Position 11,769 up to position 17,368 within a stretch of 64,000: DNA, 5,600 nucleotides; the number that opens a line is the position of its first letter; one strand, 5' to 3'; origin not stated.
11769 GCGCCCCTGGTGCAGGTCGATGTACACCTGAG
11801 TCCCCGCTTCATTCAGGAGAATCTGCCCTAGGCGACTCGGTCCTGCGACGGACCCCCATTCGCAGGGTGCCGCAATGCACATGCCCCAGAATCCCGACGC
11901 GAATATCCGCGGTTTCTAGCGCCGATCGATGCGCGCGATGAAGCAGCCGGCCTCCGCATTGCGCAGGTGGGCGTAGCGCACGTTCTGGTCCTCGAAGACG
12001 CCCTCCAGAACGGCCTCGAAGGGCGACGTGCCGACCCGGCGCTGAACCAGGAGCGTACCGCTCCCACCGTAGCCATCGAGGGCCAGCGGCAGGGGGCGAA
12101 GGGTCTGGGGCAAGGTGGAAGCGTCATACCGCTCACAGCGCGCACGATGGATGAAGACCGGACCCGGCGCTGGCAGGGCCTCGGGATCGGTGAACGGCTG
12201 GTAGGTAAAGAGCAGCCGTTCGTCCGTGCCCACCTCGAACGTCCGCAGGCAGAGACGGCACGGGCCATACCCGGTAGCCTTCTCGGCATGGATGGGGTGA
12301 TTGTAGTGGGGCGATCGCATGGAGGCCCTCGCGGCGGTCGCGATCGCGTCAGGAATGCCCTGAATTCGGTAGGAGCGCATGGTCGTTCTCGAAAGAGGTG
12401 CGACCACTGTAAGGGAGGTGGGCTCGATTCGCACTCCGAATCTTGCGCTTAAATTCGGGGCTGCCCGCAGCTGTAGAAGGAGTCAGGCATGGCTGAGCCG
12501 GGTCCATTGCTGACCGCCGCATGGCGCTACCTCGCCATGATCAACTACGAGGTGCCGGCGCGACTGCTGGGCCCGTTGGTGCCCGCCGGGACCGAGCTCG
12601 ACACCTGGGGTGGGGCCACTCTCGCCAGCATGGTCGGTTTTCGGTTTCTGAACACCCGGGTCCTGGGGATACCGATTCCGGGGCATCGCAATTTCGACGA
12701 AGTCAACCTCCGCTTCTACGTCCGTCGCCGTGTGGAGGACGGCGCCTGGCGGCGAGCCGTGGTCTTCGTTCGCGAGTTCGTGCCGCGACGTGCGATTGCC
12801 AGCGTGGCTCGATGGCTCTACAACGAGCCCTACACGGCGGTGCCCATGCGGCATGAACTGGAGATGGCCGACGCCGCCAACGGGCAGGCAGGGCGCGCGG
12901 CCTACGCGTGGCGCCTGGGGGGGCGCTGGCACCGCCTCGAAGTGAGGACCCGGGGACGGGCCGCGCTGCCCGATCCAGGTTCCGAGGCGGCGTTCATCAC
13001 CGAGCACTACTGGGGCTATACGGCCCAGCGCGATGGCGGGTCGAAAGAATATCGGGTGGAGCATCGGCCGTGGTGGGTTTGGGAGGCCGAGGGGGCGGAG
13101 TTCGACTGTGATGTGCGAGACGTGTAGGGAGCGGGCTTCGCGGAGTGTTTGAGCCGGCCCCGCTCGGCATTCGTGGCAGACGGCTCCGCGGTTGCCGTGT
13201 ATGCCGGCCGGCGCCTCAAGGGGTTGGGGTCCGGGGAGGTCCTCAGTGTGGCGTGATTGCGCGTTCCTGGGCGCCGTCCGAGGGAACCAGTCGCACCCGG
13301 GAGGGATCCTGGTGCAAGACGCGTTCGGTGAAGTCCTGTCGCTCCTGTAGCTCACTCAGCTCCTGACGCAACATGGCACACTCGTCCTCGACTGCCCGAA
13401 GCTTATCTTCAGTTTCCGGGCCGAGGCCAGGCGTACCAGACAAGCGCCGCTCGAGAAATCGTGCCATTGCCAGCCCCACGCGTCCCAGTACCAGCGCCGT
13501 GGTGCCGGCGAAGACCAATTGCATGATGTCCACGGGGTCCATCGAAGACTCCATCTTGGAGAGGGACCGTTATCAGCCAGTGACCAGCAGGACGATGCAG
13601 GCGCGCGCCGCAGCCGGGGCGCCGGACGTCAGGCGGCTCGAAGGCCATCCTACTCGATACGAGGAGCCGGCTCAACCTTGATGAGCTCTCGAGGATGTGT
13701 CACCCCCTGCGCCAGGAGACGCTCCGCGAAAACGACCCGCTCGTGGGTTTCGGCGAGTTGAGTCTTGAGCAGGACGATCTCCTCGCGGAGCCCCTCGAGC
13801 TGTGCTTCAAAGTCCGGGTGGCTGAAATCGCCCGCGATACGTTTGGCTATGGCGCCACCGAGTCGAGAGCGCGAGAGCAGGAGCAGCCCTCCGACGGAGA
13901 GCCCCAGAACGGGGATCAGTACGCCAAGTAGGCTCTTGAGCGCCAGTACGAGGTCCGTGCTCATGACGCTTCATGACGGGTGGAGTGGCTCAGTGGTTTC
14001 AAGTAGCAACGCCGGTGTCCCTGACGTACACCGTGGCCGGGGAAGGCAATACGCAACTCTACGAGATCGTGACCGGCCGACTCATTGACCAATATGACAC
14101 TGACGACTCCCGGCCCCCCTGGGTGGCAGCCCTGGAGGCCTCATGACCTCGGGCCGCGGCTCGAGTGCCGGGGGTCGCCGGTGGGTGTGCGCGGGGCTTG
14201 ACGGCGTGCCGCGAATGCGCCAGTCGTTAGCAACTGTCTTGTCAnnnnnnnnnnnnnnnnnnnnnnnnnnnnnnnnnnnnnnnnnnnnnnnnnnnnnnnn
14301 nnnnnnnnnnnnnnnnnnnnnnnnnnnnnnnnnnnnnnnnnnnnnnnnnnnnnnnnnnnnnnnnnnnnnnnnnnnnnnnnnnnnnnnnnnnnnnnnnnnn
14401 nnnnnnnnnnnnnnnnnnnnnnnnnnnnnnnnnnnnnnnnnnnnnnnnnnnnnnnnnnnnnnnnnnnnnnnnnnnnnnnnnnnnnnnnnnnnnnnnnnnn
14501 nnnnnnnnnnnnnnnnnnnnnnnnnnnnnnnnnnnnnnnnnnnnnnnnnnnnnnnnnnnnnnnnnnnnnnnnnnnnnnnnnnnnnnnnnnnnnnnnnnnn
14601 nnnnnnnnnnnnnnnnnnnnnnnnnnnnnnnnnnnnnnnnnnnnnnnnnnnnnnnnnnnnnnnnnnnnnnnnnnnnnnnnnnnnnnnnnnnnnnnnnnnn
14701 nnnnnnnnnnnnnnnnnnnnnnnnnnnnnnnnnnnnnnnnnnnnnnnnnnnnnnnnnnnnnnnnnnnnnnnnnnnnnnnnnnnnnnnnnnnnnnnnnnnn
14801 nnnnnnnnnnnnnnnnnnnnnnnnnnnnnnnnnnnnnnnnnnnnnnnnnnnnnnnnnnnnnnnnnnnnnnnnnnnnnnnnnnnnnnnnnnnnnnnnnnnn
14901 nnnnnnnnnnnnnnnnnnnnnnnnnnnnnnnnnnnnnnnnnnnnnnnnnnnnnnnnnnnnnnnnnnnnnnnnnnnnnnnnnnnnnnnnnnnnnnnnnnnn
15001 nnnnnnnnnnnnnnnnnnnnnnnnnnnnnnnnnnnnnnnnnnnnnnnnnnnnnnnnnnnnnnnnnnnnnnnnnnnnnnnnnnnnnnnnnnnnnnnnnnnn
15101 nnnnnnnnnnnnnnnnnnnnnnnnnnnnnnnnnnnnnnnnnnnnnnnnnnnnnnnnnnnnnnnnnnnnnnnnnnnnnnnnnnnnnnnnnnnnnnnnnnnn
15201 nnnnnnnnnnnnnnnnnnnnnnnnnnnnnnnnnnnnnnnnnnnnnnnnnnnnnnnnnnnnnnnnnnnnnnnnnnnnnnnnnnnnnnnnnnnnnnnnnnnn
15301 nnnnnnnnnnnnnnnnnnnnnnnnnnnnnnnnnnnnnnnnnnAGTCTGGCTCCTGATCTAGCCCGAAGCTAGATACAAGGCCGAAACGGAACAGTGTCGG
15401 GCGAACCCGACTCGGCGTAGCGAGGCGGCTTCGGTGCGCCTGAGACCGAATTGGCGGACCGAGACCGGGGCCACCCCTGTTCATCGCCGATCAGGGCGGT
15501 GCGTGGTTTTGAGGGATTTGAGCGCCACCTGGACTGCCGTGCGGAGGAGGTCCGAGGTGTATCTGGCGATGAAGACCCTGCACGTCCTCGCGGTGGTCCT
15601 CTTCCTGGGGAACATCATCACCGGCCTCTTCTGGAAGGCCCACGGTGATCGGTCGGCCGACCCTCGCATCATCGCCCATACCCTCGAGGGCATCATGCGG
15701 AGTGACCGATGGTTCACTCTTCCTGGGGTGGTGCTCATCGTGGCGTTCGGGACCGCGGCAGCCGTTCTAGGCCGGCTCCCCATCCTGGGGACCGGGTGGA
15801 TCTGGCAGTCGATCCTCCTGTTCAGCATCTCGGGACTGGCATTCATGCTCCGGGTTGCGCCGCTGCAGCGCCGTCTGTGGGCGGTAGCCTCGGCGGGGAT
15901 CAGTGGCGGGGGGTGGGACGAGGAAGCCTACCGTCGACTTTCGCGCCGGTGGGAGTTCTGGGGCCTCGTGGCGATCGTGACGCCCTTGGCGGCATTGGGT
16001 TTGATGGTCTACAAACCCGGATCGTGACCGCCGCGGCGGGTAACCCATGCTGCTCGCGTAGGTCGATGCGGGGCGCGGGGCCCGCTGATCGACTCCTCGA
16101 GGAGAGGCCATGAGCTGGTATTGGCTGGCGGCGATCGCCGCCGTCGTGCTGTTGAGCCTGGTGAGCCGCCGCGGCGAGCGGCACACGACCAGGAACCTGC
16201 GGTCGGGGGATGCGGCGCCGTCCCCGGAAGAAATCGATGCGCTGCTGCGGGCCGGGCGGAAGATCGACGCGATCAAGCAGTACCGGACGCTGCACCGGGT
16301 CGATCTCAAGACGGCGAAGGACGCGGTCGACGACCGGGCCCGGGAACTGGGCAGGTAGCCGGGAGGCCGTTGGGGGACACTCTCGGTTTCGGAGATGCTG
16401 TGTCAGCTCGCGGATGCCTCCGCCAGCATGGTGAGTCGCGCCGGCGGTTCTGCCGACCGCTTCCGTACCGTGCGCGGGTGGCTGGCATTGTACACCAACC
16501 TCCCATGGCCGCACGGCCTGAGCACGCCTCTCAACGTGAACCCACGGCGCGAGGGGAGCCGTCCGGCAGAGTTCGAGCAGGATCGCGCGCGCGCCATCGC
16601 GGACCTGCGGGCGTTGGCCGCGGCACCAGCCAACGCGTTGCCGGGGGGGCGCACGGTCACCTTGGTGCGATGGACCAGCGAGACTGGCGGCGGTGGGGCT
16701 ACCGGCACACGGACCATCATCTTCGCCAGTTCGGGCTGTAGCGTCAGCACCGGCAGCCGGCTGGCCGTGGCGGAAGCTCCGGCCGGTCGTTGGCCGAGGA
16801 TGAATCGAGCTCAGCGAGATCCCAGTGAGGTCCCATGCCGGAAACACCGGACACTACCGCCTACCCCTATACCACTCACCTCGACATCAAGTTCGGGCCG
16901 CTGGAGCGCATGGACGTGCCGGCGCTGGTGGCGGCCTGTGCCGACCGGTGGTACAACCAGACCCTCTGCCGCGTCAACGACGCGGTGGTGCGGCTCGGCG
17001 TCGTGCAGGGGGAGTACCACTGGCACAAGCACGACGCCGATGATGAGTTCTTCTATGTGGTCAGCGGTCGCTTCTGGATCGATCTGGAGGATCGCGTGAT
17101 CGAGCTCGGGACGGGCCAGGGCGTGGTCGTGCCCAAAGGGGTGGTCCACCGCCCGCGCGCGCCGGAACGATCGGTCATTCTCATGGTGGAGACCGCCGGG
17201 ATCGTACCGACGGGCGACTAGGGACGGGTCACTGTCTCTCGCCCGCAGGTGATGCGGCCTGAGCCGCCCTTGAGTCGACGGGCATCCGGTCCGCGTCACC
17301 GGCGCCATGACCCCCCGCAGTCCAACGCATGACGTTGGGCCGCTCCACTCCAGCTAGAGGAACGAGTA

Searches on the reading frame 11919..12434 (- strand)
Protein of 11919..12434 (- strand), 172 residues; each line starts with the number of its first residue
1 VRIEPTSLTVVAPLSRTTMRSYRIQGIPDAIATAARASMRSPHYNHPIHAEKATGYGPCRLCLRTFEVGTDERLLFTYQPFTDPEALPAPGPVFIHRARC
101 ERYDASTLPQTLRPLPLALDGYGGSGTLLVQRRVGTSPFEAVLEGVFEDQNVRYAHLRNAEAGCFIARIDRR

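Call 32: search_protein_families(library=pfam, proteins=[window:11919-12434:-], max_evalue=0.001)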
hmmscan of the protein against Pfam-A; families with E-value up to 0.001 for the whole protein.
window:11919-12434:- (172 aa): 1 family
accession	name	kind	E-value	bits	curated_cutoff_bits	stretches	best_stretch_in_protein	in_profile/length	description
PF06718.16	DUF1203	-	5e-24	85.3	27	1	58-171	3-116/116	Protein of unknown function (DUF1203)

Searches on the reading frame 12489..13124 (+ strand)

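Call 32: search_protein_families(library=pfam, proteins=[window:12489-13124:+], max_evalue=0.001)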
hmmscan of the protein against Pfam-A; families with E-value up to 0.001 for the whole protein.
window:12489-13124:+ (212 aa): 1 family
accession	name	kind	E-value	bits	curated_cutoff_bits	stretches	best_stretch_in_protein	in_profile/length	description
PF09844.14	DUF2071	-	2.6e-53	181.3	27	1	10-207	2-187/212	Uncharacterized conserved protein (COG2071)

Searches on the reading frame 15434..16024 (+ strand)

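Call 32: search_protein_families(library=pfam, proteins=[window:15434-16024:+], max_evalue=0.001)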
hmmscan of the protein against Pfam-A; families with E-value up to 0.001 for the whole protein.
window:15434-16024:+ (197 aa): 1 family
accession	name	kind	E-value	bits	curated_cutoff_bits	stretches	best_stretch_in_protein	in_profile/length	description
PF10027.14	DUF2269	-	6.7e-21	75.4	28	1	46-195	3-150/150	Predicted integral membrane protein (DUF2269)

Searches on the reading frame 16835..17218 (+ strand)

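Call 32: search_protein_families(library=pfam, proteins=[window:16835-17218:+], max_evalue=0.001)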
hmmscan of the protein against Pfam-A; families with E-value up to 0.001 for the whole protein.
window:16835-17218:+ (128 aa): 3 families
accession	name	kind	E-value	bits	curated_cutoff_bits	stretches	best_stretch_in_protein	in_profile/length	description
PF07883.17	Cupin_2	-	1.4e-12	47.5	27.2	1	60-114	10-65/70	Cupin domain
PF12852.13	Cupin_6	-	0.00017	21.9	26.7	1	45-112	10-80/183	Cupin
PF02311.25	AraC_binding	-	0.00043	20.5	21.1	1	61-109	16-63/135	AraC-like ligand binding domain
